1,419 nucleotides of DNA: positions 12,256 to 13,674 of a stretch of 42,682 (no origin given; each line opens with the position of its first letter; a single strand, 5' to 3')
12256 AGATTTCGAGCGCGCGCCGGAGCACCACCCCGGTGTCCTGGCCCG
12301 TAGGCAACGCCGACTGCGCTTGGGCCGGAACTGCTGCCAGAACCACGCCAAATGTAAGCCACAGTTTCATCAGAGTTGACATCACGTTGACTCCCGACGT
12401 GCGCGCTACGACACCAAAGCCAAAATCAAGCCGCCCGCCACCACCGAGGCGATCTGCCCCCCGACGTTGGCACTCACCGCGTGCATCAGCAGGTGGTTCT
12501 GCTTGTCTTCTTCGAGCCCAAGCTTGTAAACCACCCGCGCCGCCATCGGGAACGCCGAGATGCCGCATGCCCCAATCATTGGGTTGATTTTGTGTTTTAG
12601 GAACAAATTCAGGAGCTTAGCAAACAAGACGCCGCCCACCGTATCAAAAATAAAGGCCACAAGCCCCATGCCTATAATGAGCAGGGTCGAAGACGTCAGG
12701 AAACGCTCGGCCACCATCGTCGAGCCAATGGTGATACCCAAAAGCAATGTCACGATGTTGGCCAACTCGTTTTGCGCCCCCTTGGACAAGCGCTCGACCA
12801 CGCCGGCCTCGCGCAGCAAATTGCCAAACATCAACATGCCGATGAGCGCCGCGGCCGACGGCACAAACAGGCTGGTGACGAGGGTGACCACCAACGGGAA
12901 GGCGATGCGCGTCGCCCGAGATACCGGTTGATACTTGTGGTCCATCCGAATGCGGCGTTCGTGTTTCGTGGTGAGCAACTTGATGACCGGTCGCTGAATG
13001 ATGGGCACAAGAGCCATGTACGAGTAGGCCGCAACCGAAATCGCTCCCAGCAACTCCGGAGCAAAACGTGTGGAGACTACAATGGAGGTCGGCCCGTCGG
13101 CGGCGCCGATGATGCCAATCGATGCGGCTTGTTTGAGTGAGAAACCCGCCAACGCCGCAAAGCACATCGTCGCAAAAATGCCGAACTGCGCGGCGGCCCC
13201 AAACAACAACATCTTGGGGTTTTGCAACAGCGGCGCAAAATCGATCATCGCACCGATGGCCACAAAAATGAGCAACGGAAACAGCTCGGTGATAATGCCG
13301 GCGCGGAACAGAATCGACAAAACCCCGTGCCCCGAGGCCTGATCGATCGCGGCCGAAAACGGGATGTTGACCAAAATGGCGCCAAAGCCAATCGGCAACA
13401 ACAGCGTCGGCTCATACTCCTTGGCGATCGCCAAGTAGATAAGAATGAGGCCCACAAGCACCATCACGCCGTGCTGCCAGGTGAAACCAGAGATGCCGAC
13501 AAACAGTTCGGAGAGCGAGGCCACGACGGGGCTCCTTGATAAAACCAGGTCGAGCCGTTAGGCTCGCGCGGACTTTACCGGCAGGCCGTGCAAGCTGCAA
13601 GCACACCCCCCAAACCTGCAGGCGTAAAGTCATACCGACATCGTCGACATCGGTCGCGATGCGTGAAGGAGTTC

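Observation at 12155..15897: Na+-translocating biotin-dependent decarboxylase (Mmd/Oad/Gcd-type) encoded as two divergent operons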

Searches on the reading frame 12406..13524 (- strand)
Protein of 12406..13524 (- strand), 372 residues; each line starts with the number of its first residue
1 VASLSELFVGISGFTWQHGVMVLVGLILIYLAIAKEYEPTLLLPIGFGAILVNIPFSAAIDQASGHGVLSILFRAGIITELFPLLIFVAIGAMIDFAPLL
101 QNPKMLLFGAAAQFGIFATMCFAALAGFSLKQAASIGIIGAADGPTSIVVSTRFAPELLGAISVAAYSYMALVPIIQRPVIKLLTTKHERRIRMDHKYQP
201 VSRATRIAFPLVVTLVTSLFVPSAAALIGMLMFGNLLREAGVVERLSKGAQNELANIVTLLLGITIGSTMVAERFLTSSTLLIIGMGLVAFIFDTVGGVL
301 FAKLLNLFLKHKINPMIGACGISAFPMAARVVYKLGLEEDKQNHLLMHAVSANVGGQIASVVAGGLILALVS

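Call 3: search_protein_families(library=pfam, proteins=[window:12406-13524:-], max_evalue=0.01)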
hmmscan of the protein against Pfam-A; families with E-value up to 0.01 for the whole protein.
window:12406-13524:- (372 aa): 1 family
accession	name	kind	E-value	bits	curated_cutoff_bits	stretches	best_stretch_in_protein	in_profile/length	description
PF03977.18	OAD_beta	-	1.9e-153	511.1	31.6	1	18-370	2-348/349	Na+-transporting oxaloacetate decarboxylase beta subunit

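Call 4: search_protein_families(library=ncbifam, proteins=[window:12406-13524:-], max_evalue=0.01)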
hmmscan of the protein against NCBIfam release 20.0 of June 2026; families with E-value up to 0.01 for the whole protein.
window:12406-13524:- (372 aa): 5 families
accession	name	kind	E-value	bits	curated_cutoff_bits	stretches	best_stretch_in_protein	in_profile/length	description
TIGR01109.1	Na_pump_decarbB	subfamily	8.9e-139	462.4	190.6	1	20-365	4-353/354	sodium ion-translocating decarboxylase subunit beta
NF012020.0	PRK15476.1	subfamily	1.1e-117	393.8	820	2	59-371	113-430/433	oxaloacetate decarboxylase subunit beta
NF012019.0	PRK15475.1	subfamily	1.4e-117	393.4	822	2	59-371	113-430/433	oxaloacetate decarboxylase subunit beta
NF012021.0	PRK15477.1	subfamily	4.8e-117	391.7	824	2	59-371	113-430/433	oxaloacetate decarboxylase subunit beta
TIGR03136.1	malonate_biotin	equivalog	4.6e-39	134.8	596.9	1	79-369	104-394/399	Na+-transporting malonate decarboxylase, carboxybiotin decarboxylase subunit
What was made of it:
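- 12406..13524 (-): Beta subunit, 372 aa, short MmdB/GcdB-like form: carboxybiotin decarboxylase and Na+ pump. PF03977 E=1.9e-153; TIGR01109 462 bits against cut-off 190.6 (calls 3, 4).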

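Call 10: find_homologous_proteins(query=window:12406-13524:-, max_evalue=1e-20)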
Query window:12406-13524:- (372 aa): 8000 proteins with E <= 1e-20 among 8000 candidates; the best 120 are listed.
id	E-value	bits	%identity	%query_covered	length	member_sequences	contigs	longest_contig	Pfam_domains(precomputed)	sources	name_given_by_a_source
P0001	1.2e-225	767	100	100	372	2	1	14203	PF03977.19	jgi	-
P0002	1.9e-174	598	76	99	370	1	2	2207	PF03977.19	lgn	-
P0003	6.5e-173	593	77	99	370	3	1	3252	PF03977.19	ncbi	-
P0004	1.2e-172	592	76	99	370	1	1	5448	PF03977.19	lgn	-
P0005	2.2e-171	588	76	99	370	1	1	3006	PF03977.19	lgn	-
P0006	7.4e-171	586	75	99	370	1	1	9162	PF03977.19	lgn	-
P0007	3.3e-170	584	76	99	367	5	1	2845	PF03977.19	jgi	jgi:oxaloacetate decarboxylase beta subunit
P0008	1.7e-167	575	75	99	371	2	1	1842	PF03977.19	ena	-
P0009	4.9e-167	574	74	99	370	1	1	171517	PF03977.19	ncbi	-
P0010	7.0e-167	573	75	99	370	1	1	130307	PF03977.19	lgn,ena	-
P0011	1.4e-166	572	73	99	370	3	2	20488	PF03977.19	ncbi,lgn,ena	-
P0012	7.3e-166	570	73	99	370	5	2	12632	PF03977.19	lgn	-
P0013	2.6e-164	565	74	100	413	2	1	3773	PF03977.19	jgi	jgi:sodium ion-translocating decarboxylase beta subunit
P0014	6.2e-164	564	75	99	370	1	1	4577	PF03977.19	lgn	-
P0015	1.2e-163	563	74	99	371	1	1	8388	PF03977.19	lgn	-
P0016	2.3e-163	562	73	99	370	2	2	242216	PF03977.19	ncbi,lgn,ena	-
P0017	6.6e-163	560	74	98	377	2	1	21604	PF03977.19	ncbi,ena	-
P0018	8.2e-163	560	74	99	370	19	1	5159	PF03977.19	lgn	-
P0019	6.4e-162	557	74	99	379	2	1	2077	PF03977.19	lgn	-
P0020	7.6e-162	557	74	99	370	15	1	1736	PF03977.19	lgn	-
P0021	1.2e-161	556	72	99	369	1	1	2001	PF03977.19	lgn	-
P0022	4.6e-161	554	74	98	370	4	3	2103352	PF03977.19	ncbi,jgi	-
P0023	5.2e-161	554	72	99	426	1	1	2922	PF03977.19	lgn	-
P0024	2.6e-160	552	74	99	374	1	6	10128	PF03977.19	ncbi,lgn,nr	ncbi:MAG: sodium ion-translocating decarboxylase subunit beta [Phycisphaeraceae bacterium]|nr:sodium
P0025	3.1e-160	552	72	99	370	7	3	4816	PF03977.19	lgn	-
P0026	3.3e-160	551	74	99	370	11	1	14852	PF03977.19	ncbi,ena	-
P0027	5.4e-160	551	73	99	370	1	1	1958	PF03977.19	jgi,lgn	jgi:oxaloacetate decarboxylase beta subunit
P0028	8.1e-160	550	73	99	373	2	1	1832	PF03977.19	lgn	-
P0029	1.3e-158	546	73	99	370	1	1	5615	PF03977.19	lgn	-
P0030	7.3e-158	544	72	99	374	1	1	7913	PF03977.19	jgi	jgi:carboxybiotin decarboxylase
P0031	1.1e-157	543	71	99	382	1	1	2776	PF03977.19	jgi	jgi:carboxybiotin decarboxylase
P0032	1.8e-157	542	72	98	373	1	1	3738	PF03977.19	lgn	-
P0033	2.4e-157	542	71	99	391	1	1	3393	PF03977.19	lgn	-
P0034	5.3e-157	541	71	99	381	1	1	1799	PF03977.19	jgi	jgi:oxaloacetate decarboxylase beta subunit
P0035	6.5e-157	541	72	99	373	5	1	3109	PF03977.19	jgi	-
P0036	9.7e-157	540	71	98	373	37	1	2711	PF03977.19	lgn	-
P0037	1.1e-156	540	71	98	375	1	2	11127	PF03977.19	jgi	-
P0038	1.4e-156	539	71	99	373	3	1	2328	PF03977.19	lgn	-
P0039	2.9e-156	538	71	99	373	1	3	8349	PF03977.19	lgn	-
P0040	3.6e-156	538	70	99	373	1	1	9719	PF03977.19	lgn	-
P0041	3.9e-156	538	72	99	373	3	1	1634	PF03977.19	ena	-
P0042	4.0e-156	538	72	98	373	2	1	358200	PF03977.19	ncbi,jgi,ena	ncbi:MAG: sodium ion-translocating decarboxylase subunit beta [Melioribacteraceae bacterium]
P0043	5.5e-156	538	70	99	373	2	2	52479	PF03977.19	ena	-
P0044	7.2e-156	537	71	99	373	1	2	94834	PF03977.19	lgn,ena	-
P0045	8.6e-156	537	71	99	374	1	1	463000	PF03977.19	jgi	jgi:carboxybiotin decarboxylase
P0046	9.0e-156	537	72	99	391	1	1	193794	PF03977.19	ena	-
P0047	1.3e-155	536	71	98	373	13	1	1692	PF03977.19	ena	-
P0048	1.4e-155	536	71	99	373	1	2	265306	PF03977.19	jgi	jgi:oxaloacetate decarboxylase beta subunit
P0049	1.4e-155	536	70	98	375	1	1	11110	PF03977.19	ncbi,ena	-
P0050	1.6e-155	536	72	99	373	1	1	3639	PF03977.19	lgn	-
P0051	1.8e-155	536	71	98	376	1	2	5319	PF03977.19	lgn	-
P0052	2.0e-155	536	70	99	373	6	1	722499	PF03977.19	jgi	-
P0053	2.2e-155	536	72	99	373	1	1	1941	PF03977.19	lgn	-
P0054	3.6e-155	535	71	99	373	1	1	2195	PF03977.19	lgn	-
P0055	5.4e-155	534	69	99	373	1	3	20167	PF03977.19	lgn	-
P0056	5.7e-155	534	71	98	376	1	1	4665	PF03977.19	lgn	-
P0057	5.7e-155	534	71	99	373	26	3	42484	PF03977.19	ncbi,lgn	ncbi:MAG: sodium ion-translocating decarboxylase subunit beta [Bacillota bacterium]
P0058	5.8e-155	534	70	99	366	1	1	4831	PF03977.19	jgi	jgi:sodium ion-translocating decarboxylase beta subunit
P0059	6.8e-155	534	70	99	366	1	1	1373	PF03977.19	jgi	jgi:sodium ion-translocating decarboxylase beta subunit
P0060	7.9e-155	534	70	98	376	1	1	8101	PF03977.19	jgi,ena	-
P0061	9.0e-155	534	70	99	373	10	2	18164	PF03977.19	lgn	-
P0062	1.2e-154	533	72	99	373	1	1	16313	PF03977.19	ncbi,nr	ncbi:MAG: sodium ion-translocating decarboxylase subunit beta [Phycisphaeraceae bacterium]|nr:sodium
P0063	1.5e-154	533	71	98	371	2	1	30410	PF03977.19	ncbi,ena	-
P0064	1.9e-154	533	71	99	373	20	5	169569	PF03977.19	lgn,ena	-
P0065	3.5e-154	532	72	99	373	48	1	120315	PF03977.19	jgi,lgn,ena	-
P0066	4.5e-154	531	69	99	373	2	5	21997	PF03977.19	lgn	-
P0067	5.9e-154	531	69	98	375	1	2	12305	PF03977.19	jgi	jgi:carboxybiotin decarboxylase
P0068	6.8e-154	531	71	99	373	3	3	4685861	PF03977.19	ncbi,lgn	-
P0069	9.3e-154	530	71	99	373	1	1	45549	PF03977.19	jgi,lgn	-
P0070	9.4e-154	530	70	98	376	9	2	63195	PF03977.19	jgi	jgi:carboxybiotin decarboxylase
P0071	1.0e-153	530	71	100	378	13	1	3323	PF03977.19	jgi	jgi:carboxybiotin decarboxylase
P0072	1.1e-153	530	70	99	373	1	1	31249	PF03977.19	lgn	-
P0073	1.4e-153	530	69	98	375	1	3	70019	PF03977.19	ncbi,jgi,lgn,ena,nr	ncbi:MAG TPA: sodium ion-translocating decarboxylase subunit beta [Clostridiales bacterium]|nr:sodiu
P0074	1.8e-153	529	71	99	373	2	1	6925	PF03977.19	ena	-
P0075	2.0e-153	529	71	99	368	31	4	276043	PF03977.19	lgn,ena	-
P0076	2.1e-153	529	70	99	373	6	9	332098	PF03977.19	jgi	jgi:oxaloacetate decarboxylase beta subunit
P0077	4.4e-153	528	68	99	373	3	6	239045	PF03977.19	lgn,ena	-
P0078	6.1e-153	528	70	99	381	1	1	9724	PF03977.19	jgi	jgi:sodium ion-translocating decarboxylase beta subunit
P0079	6.4e-153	527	70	99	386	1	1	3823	PF03977.19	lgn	-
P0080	6.9e-153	527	71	99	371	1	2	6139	PF03977.19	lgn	-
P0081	7.3e-153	527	70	99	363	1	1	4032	PF03977.19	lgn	-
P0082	8.9e-153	527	70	99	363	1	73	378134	PF03977.19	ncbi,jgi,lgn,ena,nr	ncbi:MAG: sodium ion-translocating decarboxylase subunit beta [Petrotogaceae bacterium]|nr:sodium io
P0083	9.2e-153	527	70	99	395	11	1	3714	PF03977.19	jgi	jgi:oxaloacetate decarboxylase beta subunit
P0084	9.7e-153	527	70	99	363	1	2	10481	PF03977.19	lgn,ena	-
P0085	1.1e-152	527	70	99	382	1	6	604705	PF03977.19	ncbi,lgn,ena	-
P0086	1.1e-152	527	69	98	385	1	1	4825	PF03977.19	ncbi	-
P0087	2.1e-152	526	68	99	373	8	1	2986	PF03977.19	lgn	-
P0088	2.1e-152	526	70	99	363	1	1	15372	PF03977.19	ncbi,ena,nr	ncbi:MAG TPA: sodium ion-translocating decarboxylase subunit beta [Petrotogaceae bacterium]|nr:sodiu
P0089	2.7e-152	525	70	99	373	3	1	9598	PF03977.19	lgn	-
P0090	2.8e-152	525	70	99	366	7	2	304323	PF03977.19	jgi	jgi:oxaloacetate decarboxylase beta subunit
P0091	2.8e-152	525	71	99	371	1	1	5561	PF03977.19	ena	-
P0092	3.0e-152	525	67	99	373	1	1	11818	PF03977.19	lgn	-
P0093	3.7e-152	525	70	99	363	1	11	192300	PF03977.19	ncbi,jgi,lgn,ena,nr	ncbi:MAG TPA: sodium ion-translocating decarboxylase subunit beta [Petrotogaceae bacterium]|jgi:oxal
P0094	4.6e-152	525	70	99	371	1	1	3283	PF03977.19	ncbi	-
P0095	5.6e-152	524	69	99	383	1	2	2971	PF03977.19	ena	-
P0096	6.3e-152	524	69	98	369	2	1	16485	PF03977.19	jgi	jgi:carboxybiotin decarboxylase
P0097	7.6e-152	524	70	99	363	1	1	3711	PF03977.19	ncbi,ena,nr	ncbi:MAG TPA: sodium ion-translocating decarboxylase subunit beta [Petrotogaceae bacterium]|nr:sodiu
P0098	8.0e-152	524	69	98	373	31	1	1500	PF03977.19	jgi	jgi:sodium ion-translocating decarboxylase beta subunit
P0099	8.0e-152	524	70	99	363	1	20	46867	PF03977.19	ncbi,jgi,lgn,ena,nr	ncbi:MAG TPA: sodium ion-translocating decarboxylase subunit beta [Petrotogaceae bacterium]|nr:sodiu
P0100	8.5e-152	524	70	96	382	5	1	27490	PF03977.19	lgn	-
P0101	9.2e-152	524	70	99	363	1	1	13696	PF03977.19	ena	-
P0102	1.2e-151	523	67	99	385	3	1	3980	PF03977.19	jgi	-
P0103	1.3e-151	523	68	100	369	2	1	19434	PF03977.19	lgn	-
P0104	1.3e-151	523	70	99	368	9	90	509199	PF03977.19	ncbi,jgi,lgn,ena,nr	ncbi:MAG TPA: sodium ion-translocating decarboxylase subunit beta [Candidatus Syntrophosphaera sp.]|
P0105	1.3e-151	523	70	99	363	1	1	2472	PF03977.19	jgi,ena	-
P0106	1.3e-151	523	70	99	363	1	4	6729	PF03977.19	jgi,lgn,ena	jgi:oxaloacetate decarboxylase beta subunit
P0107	1.4e-151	523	69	99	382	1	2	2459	PF03977.19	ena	-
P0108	1.7e-151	523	68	99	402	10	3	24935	PF03977.19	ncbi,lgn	-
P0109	1.8e-151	523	67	99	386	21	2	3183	PF03977.19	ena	-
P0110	1.8e-151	523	69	99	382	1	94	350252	PF03977.19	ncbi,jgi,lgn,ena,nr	ncbi:MAG TPA: sodium ion-translocating decarboxylase subunit beta [Niabella sp.]|nr:sodium ion-trans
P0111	2.0e-151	523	70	98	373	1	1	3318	PF03977.19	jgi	-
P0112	2.2e-151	522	69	99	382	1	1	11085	PF03977.19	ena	-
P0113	2.4e-151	522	69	99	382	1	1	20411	PF03977.19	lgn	-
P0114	2.9e-151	522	70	99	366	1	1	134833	PF03977.19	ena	-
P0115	3.0e-151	522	70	99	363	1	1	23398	PF03977.19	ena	-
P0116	3.1e-151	522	68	99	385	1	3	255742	PF03977.19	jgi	-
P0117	3.3e-151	522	69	98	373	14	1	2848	PF03977.19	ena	-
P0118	3.3e-151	522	70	99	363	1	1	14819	PF03977.19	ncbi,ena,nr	ncbi:MAG TPA: sodium ion-translocating decarboxylase subunit beta [Petrotogaceae bacterium]|nr:sodiu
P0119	3.4e-151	522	69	98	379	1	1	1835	PF03977.19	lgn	-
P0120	3.9e-151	522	70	99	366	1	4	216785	PF03977.19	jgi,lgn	jgi:oxaloacetate decarboxylase beta subunit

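Call 11: find_encoding_contigs(protein=P0009, flank=8000, max_places=2)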
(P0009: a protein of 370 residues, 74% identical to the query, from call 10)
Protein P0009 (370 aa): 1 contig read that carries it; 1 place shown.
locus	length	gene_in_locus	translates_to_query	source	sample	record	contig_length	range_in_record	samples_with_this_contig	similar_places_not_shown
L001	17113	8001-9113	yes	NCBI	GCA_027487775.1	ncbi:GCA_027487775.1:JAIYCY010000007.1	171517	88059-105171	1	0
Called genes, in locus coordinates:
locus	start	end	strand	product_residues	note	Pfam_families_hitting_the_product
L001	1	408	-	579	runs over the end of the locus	-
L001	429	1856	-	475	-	PF01541:GIY-YIG (weak), PF27096:UvrC_M, PF02151:UVR, PF08459:UvrC_RNaseH_dom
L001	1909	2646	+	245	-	PF00977:His_biosynth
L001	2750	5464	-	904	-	PF00521:DNA_topoisoIV, PF03989:DNA_gyraseA_C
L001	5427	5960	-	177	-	-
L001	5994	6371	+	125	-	-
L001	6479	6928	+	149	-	-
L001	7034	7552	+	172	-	-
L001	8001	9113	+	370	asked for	PF03977:OAD_beta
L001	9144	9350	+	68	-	-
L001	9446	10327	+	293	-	PF00793:DAHP_synth_1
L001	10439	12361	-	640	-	PF02225:PA, PF04389:Peptidase_M28, PF00595:PDZ, PF13180:PDZ_2, PF17820:PDZ_6 (weak)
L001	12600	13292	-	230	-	PF23914:TPR_CcmH_CycH (faint), PF13414:TPR_11 (faint), PF13431:TPR_17 (faint), PF13432:TPR_16 (weak), PF13432:TPR_16, PF00515:TPR_1 (weak), PF07719:TPR_2 (weak), PF13424:TPR_12 (weak), +6 more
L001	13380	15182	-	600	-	PF00664:ABC_membrane, PF00005:ABC_tran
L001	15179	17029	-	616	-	PF00664:ABC_membrane, PF00005:ABC_tran, PF02463:SMC_N (faint)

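Call 12: find_encoding_contigs(protein=P0016, flank=8000, max_places=2)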
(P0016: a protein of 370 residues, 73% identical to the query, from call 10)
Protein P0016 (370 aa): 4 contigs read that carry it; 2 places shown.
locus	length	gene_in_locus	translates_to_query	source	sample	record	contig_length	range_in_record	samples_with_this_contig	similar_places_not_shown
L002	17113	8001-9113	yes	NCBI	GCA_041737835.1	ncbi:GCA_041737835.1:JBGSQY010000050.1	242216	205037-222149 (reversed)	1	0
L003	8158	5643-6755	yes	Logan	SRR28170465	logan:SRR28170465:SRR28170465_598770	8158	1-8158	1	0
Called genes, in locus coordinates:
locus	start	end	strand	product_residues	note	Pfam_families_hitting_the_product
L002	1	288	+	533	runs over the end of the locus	PF01039:Carboxyl_trans, PF03255:ACCA, PF06833:MdcE (weak)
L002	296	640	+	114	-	-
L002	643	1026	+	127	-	PF25984:BSH_YknX (faint), PF25919:BSH_CusB (faint), PF00364:Biotin_lipoyl, PF25917:BSH_RND (weak), PF25973:BSH_CzcB (faint)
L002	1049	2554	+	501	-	PF02550:AcetylCoA_hydro, PF13336:AcetylCoA_hyd_C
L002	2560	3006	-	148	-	PF14358:DUF4405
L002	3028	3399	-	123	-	-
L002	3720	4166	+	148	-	PF01814:Hemerythrin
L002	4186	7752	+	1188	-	PF01855:POR_N, PF17147:PFOR_II, PF01558:POR, PF10371:EKR, PF00037:Fer4 (weak), PF12838:Fer4_7, PF13484:Fer4_16, PF02775:TPP_enzyme_C, +6 more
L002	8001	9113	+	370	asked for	PF03977:OAD_beta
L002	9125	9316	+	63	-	-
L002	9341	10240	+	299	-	PF03741:TerC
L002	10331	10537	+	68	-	-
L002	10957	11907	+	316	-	PF02790:COX2_TM (weak), PF00116:COX2, PF00034:Cytochrom_C, PF13442:Cytochrome_CBB3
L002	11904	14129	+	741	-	PF00115:COX1, PF00510:COX3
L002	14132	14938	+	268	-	PF09678:Caa3_CtaG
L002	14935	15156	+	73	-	-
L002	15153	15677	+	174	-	PF00355:Rieske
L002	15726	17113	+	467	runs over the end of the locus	PF00033:Cytochrome_B, PF13631:Cytochrom_B_N_2, PF00032:Cytochrom_B_C (weak), PF13442:Cytochrome_CBB3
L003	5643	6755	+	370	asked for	PF03977:OAD_beta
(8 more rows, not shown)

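Call 13: find_encoding_contigs(protein=P0022, flank=8000, max_places=2)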
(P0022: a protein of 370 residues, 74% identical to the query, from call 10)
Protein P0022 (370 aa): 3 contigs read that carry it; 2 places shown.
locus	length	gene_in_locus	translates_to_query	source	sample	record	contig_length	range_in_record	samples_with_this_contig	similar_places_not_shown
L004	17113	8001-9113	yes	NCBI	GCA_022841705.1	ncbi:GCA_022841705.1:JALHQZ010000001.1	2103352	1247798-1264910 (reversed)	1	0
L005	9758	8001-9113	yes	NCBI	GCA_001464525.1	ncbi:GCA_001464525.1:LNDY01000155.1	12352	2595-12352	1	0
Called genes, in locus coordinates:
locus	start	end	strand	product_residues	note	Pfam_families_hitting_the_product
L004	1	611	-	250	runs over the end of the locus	PF13386:DsbD_2, PF02683:DsbD_TM (weak)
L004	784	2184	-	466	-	PF12801:Fer4_5, PF12838:Fer4_7 (faint), PF13187:Fer4_9 (faint), PF13534:Fer4_17 (faint), PF12800:Fer4_4 (faint), PF13183:Fer4_8 (faint), PF13746:Fer4_18, PF11614:FixG_C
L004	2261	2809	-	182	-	PF14715:FixP_N (weak), PF13442:Cytochrome_CBB3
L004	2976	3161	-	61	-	-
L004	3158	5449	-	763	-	PF00115:COX1, PF02433:FixO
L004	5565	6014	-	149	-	PF02082:Rrf2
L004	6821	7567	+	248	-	-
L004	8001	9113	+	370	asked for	PF03977:OAD_beta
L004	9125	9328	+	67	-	-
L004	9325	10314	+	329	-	PF03741:TerC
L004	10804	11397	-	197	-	-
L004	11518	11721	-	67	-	PF00364:Biotin_lipoyl, PF05896:NQRA_N (faint), PF25917:BSH_RND, PF25919:BSH_CusB (faint), PF25973:BSH_CzcB (faint), PF25984:BSH_YknX (faint), PF25997:BSH_YhbJ (weak)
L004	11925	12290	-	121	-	-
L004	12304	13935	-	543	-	PF01039:Carboxyl_trans, PF06833:MdcE (faint), PF03255:ACCA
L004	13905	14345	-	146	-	PF00903:Glyoxalase, PF13669:Glyoxalase_4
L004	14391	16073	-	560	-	PF01642:MM_CoA_mutase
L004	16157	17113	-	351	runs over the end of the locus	PF03308:MeaB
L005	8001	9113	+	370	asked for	PF03977:OAD_beta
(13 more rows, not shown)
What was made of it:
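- Close relatives of this beta sit beside cytochrome oxidase genes (L002, L004; calls 12, 13).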

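Call 14: find_related_loci(query=window:12406-13524:-, collection=genome_contigs, flank=10000)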
Query window:12406-13524:- (372 aa) in genome_contigs; peptide patterns used: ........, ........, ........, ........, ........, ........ (x = any residue, [..] = any of these).
600 stretches matched a pattern (row limit reached: there are more); 599 encode a relative of the query (tblastn E <= 1e-3); the best 80 are kept; 80 distinct loci.
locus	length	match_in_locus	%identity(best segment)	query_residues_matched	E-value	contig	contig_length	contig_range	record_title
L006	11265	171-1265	68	4-371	5e-162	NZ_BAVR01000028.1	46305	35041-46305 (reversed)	Acetivibrio straminisolvens JCM 21531, whole genome shotgun sequence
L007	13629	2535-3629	67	4-371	2e-158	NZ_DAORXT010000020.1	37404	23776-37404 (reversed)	MAG: Acetivibrio sp. isolate AMR_MDS_1980 NODE_899_length_37404_cov_11.271654, whole genome shotgun sequence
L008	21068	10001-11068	68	14-372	2e-155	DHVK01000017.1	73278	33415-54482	MAG TPA_asm: Cloacimonetes bacterium UBA5210 UBA5210_contig_11167, whole genome shotgun sequence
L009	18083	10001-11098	69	4-371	6e-154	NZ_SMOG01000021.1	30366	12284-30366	Candidatus Syntrophosphaera thermopropionivorans strain W5 contig_21, whole genome shotgun sequence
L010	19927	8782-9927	63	3-372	1e-152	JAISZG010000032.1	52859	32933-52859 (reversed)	MAG: Oscillospiraceae bacterium isolate Nc350_bin71 k119_1254202, whole genome shotgun sequence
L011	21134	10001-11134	64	1-371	1e-151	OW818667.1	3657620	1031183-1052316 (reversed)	metagenome genome assembly, chromosome: 1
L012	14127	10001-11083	65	16-371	2e-151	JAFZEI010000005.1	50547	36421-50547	MAG: Clostridia bacterium isolate RGIG7689 Water_buffalos_Rectum-2__c36871, whole genome shotgun sequence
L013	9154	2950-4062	65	3-372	1e-150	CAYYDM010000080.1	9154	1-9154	MAG TPA_asm: uncultured Clostridia bacterium isolate binchicken_co158_154 genome assembly, contig: NODE_6428_length_9154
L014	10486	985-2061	65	16-370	4e-150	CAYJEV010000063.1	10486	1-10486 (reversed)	MAG TPA_asm: uncultured Oscillospiraceae bacterium isolate ERP123703_co2_284 genome assembly, contig: NODE_4581_length_1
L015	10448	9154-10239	65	15-372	5e-150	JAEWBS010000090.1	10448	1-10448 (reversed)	MAG: Bacillota bacterium isolate OH_PBB_26 k127_696758, whole genome shotgun sequence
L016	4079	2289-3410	64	4-371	7e-154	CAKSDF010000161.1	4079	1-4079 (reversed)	MAG: uncultured Eubacteriales bacterium isolate REFINED_METABAT215_TOP10_CONTIGS_1500_ASSEMBLY_K77_MERGED__Hadza_MoBio_h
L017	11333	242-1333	64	3-370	1e-149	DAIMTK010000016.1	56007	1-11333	MAG TPA_asm: Kosmotogaceae bacterium isolate CTOTU29484 NODE_411_length_56007_cov_38.502234, whole genome shotgun sequen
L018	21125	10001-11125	65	1-368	2e-149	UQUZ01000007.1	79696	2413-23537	uncultured Ruminococcaceae bacterium isolate UMGS668 genome assembly, contig: NODE_324_length_79696_cov_4.921498, whole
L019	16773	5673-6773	66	4-371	3e-149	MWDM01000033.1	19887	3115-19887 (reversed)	MAG: Bacteroidetes bacterium ADurb.Bin139 BWX93_contig000033, whole genome shotgun sequence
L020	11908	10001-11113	63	3-372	2e-149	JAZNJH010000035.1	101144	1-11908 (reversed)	MAG: Eubacteriales bacterium isolate T1900044680_TS20190146.MAGScoT_cleanbin_000032 SGB_1683_k141_1005458, whole genome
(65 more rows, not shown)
